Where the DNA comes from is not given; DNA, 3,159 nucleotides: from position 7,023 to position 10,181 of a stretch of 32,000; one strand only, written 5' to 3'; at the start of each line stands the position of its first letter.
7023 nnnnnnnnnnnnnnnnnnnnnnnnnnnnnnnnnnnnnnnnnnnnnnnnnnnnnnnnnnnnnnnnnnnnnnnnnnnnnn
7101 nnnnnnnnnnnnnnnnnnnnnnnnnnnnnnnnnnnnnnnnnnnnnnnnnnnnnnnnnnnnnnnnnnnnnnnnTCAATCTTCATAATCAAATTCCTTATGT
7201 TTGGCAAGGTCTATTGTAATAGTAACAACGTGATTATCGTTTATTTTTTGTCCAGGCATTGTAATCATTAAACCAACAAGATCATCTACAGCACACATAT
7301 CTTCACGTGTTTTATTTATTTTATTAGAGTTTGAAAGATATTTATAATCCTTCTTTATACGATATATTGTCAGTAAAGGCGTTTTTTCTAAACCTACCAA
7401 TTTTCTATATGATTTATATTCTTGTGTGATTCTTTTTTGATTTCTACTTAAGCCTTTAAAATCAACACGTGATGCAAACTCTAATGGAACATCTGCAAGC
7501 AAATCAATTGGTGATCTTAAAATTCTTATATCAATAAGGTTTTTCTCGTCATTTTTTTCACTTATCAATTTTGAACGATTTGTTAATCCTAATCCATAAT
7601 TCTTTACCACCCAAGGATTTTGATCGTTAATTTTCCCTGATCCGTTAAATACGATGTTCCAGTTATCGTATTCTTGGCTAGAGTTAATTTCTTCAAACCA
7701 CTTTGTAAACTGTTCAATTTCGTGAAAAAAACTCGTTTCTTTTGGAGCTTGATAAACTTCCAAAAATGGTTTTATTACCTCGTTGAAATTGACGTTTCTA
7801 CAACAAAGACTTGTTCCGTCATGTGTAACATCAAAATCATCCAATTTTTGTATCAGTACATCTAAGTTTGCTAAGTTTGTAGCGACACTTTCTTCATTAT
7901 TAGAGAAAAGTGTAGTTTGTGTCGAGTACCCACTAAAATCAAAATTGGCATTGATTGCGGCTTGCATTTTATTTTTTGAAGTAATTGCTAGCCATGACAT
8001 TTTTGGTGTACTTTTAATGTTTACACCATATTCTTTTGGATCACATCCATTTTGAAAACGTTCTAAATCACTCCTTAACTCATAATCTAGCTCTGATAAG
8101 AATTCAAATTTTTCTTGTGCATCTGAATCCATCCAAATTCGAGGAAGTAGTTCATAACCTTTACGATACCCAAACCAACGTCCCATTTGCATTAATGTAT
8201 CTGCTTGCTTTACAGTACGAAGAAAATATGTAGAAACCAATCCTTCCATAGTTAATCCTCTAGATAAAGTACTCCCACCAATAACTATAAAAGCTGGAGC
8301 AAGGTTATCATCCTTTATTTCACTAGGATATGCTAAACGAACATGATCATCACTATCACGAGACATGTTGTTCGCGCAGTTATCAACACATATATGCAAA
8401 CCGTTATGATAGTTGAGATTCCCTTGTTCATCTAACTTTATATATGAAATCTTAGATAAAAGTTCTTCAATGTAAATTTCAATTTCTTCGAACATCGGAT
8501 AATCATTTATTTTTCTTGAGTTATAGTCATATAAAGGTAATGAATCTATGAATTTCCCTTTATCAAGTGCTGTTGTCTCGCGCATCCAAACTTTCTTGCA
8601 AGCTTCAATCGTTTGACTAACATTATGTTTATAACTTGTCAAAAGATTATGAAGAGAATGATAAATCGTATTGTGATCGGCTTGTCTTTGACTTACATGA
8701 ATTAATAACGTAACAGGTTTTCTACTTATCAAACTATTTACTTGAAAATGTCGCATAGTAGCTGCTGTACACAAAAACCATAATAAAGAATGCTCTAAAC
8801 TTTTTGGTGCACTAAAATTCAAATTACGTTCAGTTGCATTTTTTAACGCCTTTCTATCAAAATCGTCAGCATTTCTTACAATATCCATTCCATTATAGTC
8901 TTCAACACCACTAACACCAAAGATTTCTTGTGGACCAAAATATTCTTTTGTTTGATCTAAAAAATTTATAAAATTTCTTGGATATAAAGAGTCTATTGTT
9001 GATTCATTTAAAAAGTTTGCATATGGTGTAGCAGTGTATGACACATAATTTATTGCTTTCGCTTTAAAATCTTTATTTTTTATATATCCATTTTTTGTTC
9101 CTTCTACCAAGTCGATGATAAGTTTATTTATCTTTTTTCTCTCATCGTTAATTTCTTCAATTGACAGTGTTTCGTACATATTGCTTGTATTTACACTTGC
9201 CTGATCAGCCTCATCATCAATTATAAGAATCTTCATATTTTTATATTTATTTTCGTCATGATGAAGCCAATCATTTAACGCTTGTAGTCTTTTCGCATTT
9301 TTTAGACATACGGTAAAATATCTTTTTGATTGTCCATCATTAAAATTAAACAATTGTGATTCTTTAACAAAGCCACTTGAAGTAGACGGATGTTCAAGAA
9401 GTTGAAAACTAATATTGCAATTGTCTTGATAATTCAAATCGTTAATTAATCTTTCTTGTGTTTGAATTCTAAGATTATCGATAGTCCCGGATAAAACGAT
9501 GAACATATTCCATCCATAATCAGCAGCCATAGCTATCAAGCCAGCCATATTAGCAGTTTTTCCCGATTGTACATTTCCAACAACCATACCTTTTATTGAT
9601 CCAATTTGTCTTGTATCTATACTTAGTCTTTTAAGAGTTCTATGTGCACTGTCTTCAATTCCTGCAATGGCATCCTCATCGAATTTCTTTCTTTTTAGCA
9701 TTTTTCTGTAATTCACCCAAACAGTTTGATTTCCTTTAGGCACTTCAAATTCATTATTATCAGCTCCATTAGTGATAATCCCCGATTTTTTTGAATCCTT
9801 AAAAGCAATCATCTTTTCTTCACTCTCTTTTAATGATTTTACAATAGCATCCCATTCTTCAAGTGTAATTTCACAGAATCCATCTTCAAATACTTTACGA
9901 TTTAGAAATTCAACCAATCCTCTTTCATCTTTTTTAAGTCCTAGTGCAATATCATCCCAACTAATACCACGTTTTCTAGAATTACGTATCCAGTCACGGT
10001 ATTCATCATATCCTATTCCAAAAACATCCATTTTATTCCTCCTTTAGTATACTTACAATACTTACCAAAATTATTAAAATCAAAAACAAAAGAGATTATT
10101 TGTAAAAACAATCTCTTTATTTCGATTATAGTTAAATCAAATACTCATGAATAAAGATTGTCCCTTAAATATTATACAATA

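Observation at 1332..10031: Six-gene translationally coupled operon: Z1/SF2 NTPase, GHKL (MORC-like) ATPase, two unknown proteins, PD-(D/E)XK protein and C5 methyltransferase. Candidate multi-component methylation-linked defence system.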

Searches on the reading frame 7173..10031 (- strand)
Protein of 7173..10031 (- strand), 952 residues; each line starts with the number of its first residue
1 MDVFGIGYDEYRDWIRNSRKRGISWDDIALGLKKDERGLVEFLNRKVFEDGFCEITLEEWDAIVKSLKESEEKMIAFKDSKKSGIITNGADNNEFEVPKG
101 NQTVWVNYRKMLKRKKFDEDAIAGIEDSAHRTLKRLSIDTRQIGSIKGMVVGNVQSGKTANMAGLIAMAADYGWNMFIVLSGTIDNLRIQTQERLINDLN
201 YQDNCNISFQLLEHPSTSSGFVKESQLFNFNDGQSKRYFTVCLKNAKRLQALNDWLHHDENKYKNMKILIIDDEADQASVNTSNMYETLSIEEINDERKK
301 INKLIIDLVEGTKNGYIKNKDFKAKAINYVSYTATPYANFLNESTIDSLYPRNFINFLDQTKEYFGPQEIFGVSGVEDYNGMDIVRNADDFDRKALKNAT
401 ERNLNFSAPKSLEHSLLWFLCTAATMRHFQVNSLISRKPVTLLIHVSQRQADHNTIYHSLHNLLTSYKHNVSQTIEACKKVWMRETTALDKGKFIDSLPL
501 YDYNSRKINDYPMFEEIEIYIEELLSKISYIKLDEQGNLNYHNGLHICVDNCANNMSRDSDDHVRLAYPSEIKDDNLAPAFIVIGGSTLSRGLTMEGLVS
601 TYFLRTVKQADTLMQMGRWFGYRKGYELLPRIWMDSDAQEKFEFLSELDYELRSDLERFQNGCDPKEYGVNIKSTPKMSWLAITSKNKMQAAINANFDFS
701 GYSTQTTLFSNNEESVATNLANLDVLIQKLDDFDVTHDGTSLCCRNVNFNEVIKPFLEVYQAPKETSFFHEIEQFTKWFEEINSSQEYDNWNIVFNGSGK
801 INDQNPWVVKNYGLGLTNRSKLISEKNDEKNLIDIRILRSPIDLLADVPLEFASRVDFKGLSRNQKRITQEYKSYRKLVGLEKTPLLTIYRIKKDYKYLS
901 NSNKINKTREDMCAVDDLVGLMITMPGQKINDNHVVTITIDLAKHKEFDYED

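Call 3: search_protein_families(library=pfam, proteins=[window:7173-10031:-], max_evalue=0.1)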
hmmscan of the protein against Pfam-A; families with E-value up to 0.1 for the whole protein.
window:7173-10031:- (952 aa): 1 family
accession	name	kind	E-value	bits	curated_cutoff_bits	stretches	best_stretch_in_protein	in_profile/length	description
PF10593.14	Z1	-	1.5e-49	169.1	25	1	411-677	1-226/228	Z1 domain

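Call 4: search_protein_families(library=padloc, proteins=[window:7173-10031:-], max_evalue=0.1)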
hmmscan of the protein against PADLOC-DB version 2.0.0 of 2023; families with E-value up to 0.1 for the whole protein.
window:7173-10031:- (952 aa): 2 families
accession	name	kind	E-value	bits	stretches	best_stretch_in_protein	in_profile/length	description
PDLC02205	MzaC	-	7e-52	174.5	3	580-726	573-717/952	-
PDLC03202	Helicase_II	-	4.3e-32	109.2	2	118-471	14-304/621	Type II helicase domain protein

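Call 5: search_protein_families(library=ncbifam, proteins=[window:7173-10031:-], max_evalue=0.1)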
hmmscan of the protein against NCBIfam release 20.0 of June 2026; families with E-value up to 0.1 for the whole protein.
window:7173-10031:- (952 aa): 1 family
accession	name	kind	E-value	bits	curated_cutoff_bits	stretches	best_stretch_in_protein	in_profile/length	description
NF041933.1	MzaC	equivalog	2.3e-68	231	1500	3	581-797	569-790/806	MZA anti-phage system associated Z1 domain-containing protein MzaC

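Call 46: search_dna_similar(query=window:7173-10031:-, collection=plasmids, mode=protein, max_rows=25)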
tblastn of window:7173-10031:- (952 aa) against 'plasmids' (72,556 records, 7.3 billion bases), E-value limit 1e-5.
Records with a match: 47; places in all: 48; records where one place covers at least 80% of the query: 7.
Best place of each record, by identity: <60% 47.
By first word of the organism name: Rhizobium 6; Lactiplantibacillus 4; Agrobacterium 3; Priestia 2; Neorhizobium 2; Azospirillum 2; Hymenobacter 2; Ensifer 2; Pediococcus 2; Levilactobacillus 2; and 20 more.
By predicted mobility (MOB-suite, as given by PLSDB): non-mobilizable 24; conjugative 16; mobilizable 7.
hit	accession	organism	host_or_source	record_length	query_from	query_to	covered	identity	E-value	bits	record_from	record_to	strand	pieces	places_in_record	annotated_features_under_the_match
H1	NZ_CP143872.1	Synechococcus elongatus IITB6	whole organism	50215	98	927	87%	29.6%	3e-75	278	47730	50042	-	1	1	none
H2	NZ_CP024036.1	Priestia aryabhattai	single cell,enriched culture of compost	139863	105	932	87%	28.6%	5e-61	235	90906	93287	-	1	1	Z1 domain-containing protein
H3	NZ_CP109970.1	Agrobacterium salinitolerans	-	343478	147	926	82%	29.1%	5e-70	263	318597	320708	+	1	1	Z1 domain-containing protein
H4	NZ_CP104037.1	Rhizobium sp. SRDI969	Pisum sativum,Cell culture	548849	147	926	82%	28.9%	1e-65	249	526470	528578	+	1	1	Z1 domain-containing protein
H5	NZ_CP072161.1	Rhizobium sp. B230/85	Himalayan blackberry,cell culture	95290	108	926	86%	26.4%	4e-55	217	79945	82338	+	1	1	Z1 domain-containing protein | hypothetical protein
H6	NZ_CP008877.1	Terribacillus goriensis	Cryptomeria japonica var. sinensis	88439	79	844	80%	28.2%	3e-44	182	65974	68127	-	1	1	Z1 domain-containing protein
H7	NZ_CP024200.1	Thalassospira marina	-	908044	105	800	73%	28.5%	1e-50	202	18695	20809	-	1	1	Z1 domain-containing protein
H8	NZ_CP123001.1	Neorhizobium petrolearium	single cell,petroleum contaminated soil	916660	99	800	74%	28.2%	2e-50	202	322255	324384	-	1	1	Z1 domain-containing protein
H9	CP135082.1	Agrobacterium pusense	Single cell,Heavy rainforest soil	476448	99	800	74%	28.1%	6e-50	200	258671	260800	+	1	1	record has no annotation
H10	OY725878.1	Subdoligranulum variabile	-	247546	147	904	80%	25.6%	7e-42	175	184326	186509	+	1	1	record has no annotation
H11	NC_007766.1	Rhizobium etli CFN 42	-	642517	106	767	70%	28.9%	7e-59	228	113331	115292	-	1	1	Z1 domain-containing protein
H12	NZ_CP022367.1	Azospirillum sp. TSH58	single cell,paddy soils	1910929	105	825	64%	31.0%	1e-35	271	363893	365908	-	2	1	record has no annotation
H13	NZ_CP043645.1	Hymenobacter sp. NBH84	pure culture,soil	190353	105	807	74%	26.9%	7e-52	206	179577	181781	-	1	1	Z1 domain-containing protein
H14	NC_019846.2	Sinorhizobium meliloti GR4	-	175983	108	767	69%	28.7%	5e-58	226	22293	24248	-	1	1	Z1 domain-containing protein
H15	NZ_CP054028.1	Rhizobium hidalgonense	Pisum sativum l. (pea),Pure culture,Pea ...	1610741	147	767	65%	30.4%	1e-59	231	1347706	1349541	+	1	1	record has no annotation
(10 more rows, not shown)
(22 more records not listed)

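Call 49: get_annotated_region(hit=H2, flank=9000)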
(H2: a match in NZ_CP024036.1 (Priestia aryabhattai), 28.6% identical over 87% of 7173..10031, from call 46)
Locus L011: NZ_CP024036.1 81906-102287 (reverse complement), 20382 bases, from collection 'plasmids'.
description: Priestia aryabhattai strain K13 plasmid unnamed1
organism: Priestia aryabhattai (NCBI taxid 412384)
taxonomy: Bacteria; Bacillota; Bacilli; Bacillales; Bacillaceae; Priestia; Priestia aryabhattai
host: -; source: single cell,enriched culture of compost; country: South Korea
typing (MOB-suite, as given by PLSDB): mobilizable; replicon rep_cluster_385; relaxase MOBP
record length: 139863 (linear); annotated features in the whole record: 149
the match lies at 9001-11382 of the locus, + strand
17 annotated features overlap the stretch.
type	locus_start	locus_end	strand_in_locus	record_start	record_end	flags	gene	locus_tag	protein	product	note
CDS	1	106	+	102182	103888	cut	-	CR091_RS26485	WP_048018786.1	ABC transporter ATP-binding protein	-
CDS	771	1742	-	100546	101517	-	-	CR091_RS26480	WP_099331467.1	helix-turn-helix domain-containing protein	-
CDS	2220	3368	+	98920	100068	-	-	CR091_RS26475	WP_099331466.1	site-specific integrase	GO:0015074 - DNA integration [Evidence IEA]; GO:0006310 - DNA recombination [Evidence IEA]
CDS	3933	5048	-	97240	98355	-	-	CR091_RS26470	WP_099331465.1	GTPase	-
CDS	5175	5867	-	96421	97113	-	-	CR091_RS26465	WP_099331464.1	hypothetical protein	-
CDS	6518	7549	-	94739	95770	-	-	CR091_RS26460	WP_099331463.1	DUF4365 domain-containing protein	-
CDS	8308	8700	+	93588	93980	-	-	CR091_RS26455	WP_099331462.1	hypothetical protein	-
CDS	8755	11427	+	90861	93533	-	-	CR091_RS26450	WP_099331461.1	Z1 domain-containing protein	-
CDS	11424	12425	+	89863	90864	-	-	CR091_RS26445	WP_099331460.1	PD-(D/E)XK motif protein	-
CDS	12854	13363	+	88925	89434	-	-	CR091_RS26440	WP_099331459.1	hypothetical protein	-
CDS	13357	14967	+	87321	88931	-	-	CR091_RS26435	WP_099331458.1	AlwI family type II restriction endonuclease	-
CDS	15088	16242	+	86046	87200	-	-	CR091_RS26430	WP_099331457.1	DNA cytosine methyltransferase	-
CDS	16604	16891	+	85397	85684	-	-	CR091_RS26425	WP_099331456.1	hypothetical protein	-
CDS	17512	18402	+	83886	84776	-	-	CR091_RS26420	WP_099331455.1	alpha/beta fold hydrolase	-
CDS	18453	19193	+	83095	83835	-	-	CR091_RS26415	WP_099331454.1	ABC-three component system protein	-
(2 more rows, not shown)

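Call 66: search_solved_structures(query=window:7173-10031:-, max_evalue=1)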
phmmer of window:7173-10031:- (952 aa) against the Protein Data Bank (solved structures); distinct sequences matched with E-value up to 1: 0.

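Call 71: get_annotated_region(hit=H3, flank=8000)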
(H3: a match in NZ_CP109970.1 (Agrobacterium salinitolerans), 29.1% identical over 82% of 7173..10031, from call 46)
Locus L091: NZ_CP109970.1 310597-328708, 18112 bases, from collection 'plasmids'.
description: Agrobacterium salinitolerans strain CFBP5507 plasmid pAtCFBP5507a, complete sequence
organism: Agrobacterium salinitolerans (NCBI taxid 1183413)
taxonomy: Bacteria; Pseudomonadota; Alphaproteobacteria; Hyphomicrobiales; Rhizobiaceae; Agrobacterium; Agrobacterium salinitolerans
host: -; source: -; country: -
typing (MOB-suite, as given by PLSDB): conjugative; relaxase MOBQ; mating-pair formation MPF_T
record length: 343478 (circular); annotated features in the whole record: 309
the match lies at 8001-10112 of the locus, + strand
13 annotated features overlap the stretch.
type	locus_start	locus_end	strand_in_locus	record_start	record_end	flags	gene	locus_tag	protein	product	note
CDS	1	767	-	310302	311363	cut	-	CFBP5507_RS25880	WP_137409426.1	hypothetical protein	-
CDS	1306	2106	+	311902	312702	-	-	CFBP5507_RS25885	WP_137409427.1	NYN domain-containing protein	-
CDS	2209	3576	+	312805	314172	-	-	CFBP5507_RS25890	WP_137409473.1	hypothetical protein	-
CDS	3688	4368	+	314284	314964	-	-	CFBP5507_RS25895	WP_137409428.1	hypothetical protein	-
CDS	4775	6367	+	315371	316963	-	-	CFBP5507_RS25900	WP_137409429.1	AAA family ATPase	-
CDS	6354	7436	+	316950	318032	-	-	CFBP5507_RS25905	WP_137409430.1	UvrD-helicase domain-containing protein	-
CDS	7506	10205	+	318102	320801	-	-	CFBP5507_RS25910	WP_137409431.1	Z1 domain-containing protein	-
CDS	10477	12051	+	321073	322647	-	-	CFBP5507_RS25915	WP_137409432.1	hypothetical protein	-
CDS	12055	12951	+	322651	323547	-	-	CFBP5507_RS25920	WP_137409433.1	hypothetical protein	-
CDS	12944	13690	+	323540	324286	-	-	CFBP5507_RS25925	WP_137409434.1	DUF6339 family protein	-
CDS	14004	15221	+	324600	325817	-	-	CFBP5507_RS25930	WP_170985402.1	AAA family ATPase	-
CDS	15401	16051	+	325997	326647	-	-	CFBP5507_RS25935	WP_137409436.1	hypothetical protein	-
CDS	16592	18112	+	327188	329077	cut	-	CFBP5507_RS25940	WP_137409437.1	DEAD/DEAH box helicase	-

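Call 72: get_annotated_region(hit=H6, flank=8000)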
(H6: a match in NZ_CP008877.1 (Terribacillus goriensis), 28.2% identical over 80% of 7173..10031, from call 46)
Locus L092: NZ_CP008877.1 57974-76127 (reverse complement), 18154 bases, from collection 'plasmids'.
description: Terribacillus goriensis strain MP602 plasmid pT1, complete sequence
organism: Terribacillus goriensis (NCBI taxid 386490)
taxonomy: Bacteria; Bacillota; Bacilli; Bacillales; Bacillaceae; Terribacillus; Terribacillus goriensis
host: -; source: Cryptomeria japonica var. sinensis; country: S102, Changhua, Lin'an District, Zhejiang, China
typing (MOB-suite, as given by PLSDB): mobilizable; relaxase MOBQ
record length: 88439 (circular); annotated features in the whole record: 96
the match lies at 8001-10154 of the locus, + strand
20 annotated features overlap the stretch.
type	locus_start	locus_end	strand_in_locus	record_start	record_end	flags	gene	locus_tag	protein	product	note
CDS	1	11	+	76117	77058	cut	-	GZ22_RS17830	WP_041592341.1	hypothetical protein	-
CDS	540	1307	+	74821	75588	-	-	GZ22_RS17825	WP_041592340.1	ParA family protein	-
CDS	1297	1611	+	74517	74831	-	-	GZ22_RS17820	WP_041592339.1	hypothetical protein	-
CDS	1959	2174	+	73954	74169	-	-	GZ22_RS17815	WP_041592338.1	hypothetical protein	-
CDS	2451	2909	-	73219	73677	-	-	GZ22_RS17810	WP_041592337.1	hypothetical protein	-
CDS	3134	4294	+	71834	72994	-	-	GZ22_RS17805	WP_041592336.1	hypothetical protein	-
CDS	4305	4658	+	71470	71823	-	-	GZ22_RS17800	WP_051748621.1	hypothetical protein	-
CDS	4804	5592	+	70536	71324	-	-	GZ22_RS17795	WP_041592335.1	DUF3883 domain-containing protein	-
CDS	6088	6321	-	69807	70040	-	-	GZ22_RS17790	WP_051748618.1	helix-turn-helix transcriptional regulator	-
CDS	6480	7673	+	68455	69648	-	-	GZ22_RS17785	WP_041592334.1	AIPR family protein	-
CDS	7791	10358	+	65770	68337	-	-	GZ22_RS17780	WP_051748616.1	Z1 domain-containing protein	-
CDS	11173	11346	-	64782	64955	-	-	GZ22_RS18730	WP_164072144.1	hypothetical protein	-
CDS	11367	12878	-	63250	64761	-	-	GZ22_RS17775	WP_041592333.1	ArdC-like ssDNA-binding domain-containing protein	-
CDS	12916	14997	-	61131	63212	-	mobQ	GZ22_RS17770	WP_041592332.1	MobQ family relaxase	-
CDS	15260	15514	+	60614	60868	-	-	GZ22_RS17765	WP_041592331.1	hypothetical protein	-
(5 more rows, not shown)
